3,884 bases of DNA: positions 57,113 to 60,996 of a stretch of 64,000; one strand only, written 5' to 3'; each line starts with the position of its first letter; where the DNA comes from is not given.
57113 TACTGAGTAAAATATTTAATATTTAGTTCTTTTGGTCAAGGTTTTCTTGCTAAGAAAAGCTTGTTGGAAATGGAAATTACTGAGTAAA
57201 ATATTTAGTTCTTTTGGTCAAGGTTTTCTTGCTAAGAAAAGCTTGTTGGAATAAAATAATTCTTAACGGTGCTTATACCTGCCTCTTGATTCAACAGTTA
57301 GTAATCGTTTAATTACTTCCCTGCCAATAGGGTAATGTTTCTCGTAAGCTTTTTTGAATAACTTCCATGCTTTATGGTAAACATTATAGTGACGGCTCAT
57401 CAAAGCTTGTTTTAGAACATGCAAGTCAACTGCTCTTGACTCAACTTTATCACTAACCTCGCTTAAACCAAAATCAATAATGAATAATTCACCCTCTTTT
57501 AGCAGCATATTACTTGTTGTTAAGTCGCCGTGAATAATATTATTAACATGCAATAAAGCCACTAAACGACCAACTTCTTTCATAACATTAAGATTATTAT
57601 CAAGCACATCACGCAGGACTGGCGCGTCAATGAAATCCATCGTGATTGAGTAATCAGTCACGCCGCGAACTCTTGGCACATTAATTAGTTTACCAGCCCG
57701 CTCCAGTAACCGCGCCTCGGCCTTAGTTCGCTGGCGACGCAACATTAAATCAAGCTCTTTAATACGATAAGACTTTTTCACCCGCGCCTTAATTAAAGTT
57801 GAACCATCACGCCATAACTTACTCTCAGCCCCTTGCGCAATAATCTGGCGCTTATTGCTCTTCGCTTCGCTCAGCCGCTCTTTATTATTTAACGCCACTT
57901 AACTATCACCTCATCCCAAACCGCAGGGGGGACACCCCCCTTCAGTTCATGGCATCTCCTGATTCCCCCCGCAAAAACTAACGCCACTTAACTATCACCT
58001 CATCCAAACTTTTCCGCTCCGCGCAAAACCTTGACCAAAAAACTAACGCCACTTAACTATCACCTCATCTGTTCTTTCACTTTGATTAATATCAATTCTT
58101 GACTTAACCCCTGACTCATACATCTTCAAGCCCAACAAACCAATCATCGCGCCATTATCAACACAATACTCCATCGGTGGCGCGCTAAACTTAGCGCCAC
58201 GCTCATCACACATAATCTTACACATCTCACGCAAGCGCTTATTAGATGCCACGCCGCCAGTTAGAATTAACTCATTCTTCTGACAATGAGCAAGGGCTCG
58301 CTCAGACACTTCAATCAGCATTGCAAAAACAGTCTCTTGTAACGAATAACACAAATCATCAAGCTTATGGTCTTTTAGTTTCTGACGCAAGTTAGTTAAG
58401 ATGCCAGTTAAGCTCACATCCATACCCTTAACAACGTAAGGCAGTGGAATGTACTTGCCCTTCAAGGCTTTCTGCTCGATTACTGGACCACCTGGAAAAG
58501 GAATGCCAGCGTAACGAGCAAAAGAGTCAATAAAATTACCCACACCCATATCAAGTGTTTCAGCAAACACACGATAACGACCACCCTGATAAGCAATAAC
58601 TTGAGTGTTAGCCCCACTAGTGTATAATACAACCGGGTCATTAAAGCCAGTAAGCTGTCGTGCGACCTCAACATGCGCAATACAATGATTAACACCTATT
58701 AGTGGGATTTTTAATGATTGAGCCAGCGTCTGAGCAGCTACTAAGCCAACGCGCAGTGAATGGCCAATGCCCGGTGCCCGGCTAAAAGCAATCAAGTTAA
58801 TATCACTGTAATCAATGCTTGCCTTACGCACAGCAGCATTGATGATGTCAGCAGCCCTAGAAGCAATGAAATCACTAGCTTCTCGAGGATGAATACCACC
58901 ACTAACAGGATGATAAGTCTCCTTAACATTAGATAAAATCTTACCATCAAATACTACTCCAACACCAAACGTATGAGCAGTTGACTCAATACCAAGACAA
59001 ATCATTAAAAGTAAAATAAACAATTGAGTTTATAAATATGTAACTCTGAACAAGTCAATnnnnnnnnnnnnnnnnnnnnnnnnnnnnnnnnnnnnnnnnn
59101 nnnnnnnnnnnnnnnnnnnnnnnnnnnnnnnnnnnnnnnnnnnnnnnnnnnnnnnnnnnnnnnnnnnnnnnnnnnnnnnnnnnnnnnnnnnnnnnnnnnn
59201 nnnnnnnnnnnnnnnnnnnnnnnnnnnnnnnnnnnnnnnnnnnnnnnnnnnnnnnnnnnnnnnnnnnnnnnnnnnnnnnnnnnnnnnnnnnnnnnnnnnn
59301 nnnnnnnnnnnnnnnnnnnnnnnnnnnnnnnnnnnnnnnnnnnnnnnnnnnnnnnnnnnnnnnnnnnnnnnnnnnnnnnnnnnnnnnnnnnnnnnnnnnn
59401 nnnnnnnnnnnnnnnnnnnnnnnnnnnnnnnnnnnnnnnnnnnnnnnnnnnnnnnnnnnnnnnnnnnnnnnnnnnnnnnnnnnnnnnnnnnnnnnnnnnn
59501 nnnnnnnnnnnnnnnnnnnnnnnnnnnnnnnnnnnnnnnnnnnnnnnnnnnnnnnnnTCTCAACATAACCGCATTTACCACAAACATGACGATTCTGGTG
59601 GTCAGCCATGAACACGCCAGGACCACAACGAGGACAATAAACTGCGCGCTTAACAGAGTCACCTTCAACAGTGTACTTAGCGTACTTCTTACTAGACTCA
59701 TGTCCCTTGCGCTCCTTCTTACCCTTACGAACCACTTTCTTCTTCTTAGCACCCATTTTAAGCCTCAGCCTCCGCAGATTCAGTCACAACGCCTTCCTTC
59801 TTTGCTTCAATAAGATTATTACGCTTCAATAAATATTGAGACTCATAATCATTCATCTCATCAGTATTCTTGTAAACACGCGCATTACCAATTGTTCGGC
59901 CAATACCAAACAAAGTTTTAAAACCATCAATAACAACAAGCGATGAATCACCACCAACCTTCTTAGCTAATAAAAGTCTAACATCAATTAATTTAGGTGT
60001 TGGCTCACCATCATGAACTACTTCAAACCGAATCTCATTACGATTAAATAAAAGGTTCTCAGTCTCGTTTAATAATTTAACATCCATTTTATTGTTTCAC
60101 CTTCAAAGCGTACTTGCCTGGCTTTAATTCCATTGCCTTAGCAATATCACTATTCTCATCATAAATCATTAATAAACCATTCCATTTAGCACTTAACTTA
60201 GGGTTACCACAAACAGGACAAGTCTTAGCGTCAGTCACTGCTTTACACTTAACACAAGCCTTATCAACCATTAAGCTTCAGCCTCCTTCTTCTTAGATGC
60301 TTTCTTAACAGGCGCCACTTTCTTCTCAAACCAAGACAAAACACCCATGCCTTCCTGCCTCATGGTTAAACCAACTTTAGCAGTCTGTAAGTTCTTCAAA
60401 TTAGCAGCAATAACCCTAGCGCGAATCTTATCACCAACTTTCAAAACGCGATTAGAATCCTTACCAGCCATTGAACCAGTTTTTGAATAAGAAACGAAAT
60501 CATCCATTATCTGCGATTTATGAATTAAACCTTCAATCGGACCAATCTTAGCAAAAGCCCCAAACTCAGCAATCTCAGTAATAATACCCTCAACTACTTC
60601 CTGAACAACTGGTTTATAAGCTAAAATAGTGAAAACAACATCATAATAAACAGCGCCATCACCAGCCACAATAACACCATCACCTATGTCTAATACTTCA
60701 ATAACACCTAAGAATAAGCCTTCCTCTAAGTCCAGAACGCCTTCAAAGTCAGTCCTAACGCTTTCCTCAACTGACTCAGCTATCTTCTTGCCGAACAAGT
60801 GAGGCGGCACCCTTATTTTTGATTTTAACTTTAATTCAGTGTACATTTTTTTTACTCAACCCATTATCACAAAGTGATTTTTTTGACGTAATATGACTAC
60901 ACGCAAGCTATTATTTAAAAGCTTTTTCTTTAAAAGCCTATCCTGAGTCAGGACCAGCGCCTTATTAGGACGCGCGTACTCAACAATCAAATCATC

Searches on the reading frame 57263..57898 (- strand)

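Call 10: search_protein_families(library=pfam, proteins=[window:57263-57898:-], max_evalue=0.01)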
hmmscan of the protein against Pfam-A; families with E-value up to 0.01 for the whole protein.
window:57263-57898:- (211 aa): 8 families
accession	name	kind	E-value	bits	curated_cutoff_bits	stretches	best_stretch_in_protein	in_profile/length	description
PF01163.29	RIO1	-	3.7e-12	46.7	22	1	49-144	46-149/187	RIO domain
PF00069.31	Pkinase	-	2.9e-08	33.9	31.7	1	104-154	102-153/263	Protein kinase domain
PF06293.20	Kdo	-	2.3e-06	27.6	21.3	1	105-185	123-207/207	Lipopolysaccharide kinase (Kdo/WaaP) family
PF07714.23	PK_Tyr_Ser-Thr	-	2.4e-05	24.2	23.1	1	100-151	102-154/258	Protein tyrosine and serine/threonine kinase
PF01636.29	APH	-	0.00018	21.8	23.2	1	121-150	170-201/239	Phosphotransferase enzyme family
PF06176.17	WaaY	-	0.00021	21.4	20.3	1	75-158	110-191/229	Lipopolysaccharide core biosynthesis protein (WaaY)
PF03109.22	ABC1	-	0.0012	18.4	22.9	1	47-153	106-221/244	ABC1 atypical kinase-like domain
PF19974.5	TCAD9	-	0.0025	17.5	40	1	108-144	293-322/429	Ternary complex associated domain 9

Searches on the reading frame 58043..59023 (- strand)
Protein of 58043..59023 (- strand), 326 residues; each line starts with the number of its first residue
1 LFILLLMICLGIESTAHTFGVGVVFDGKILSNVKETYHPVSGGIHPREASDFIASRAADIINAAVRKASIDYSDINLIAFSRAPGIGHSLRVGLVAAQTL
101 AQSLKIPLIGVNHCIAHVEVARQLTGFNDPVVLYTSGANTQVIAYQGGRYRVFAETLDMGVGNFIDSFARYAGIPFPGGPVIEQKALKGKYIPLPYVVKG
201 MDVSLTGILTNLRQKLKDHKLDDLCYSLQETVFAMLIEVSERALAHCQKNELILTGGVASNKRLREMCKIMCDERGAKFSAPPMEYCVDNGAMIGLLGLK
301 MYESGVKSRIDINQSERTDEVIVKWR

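Call 10: search_protein_families(library=pfam, proteins=[window:58043-59023:-], max_evalue=0.01)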
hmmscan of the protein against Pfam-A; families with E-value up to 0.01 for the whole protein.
window:58043-59023:- (326 aa): 3 families
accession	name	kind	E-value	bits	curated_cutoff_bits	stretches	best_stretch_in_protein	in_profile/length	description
PF00814.31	TsaD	-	8.5e-78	262.1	24.8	1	30-295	3-263/264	tRNA N6-adenosine threonylcarbamoyltransferase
PF22521.2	HypF_C_2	-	2.3e-06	28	27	1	195-284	137-229/241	Carbamoyltransferase, Kae1-like Domain, second subdomain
PF01869.26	BcrAD_BadFG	-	0.0017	18.4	31.5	0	55-153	42-131/271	BadF/BadG/BcrA/BcrD ATPase family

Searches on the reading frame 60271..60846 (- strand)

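Call 49: search_protein_families(library=pfam, proteins=[window:60271-60846:-], max_evalue=0.001)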
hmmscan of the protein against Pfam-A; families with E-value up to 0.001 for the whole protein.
window:60271-60846:- (191 aa): 2 families
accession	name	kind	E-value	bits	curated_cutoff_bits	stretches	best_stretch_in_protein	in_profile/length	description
PF00575.29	S1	-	4.5e-15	56.2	22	1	80-147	3-61/74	S1 RNA binding domain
PF03876.22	SHS2_Rpb7-N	-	4.4e-12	46.4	24.8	1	10-64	3-57/57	SHS2 domain found in N terminus of Rpb7p/Rpc25p/MJ0397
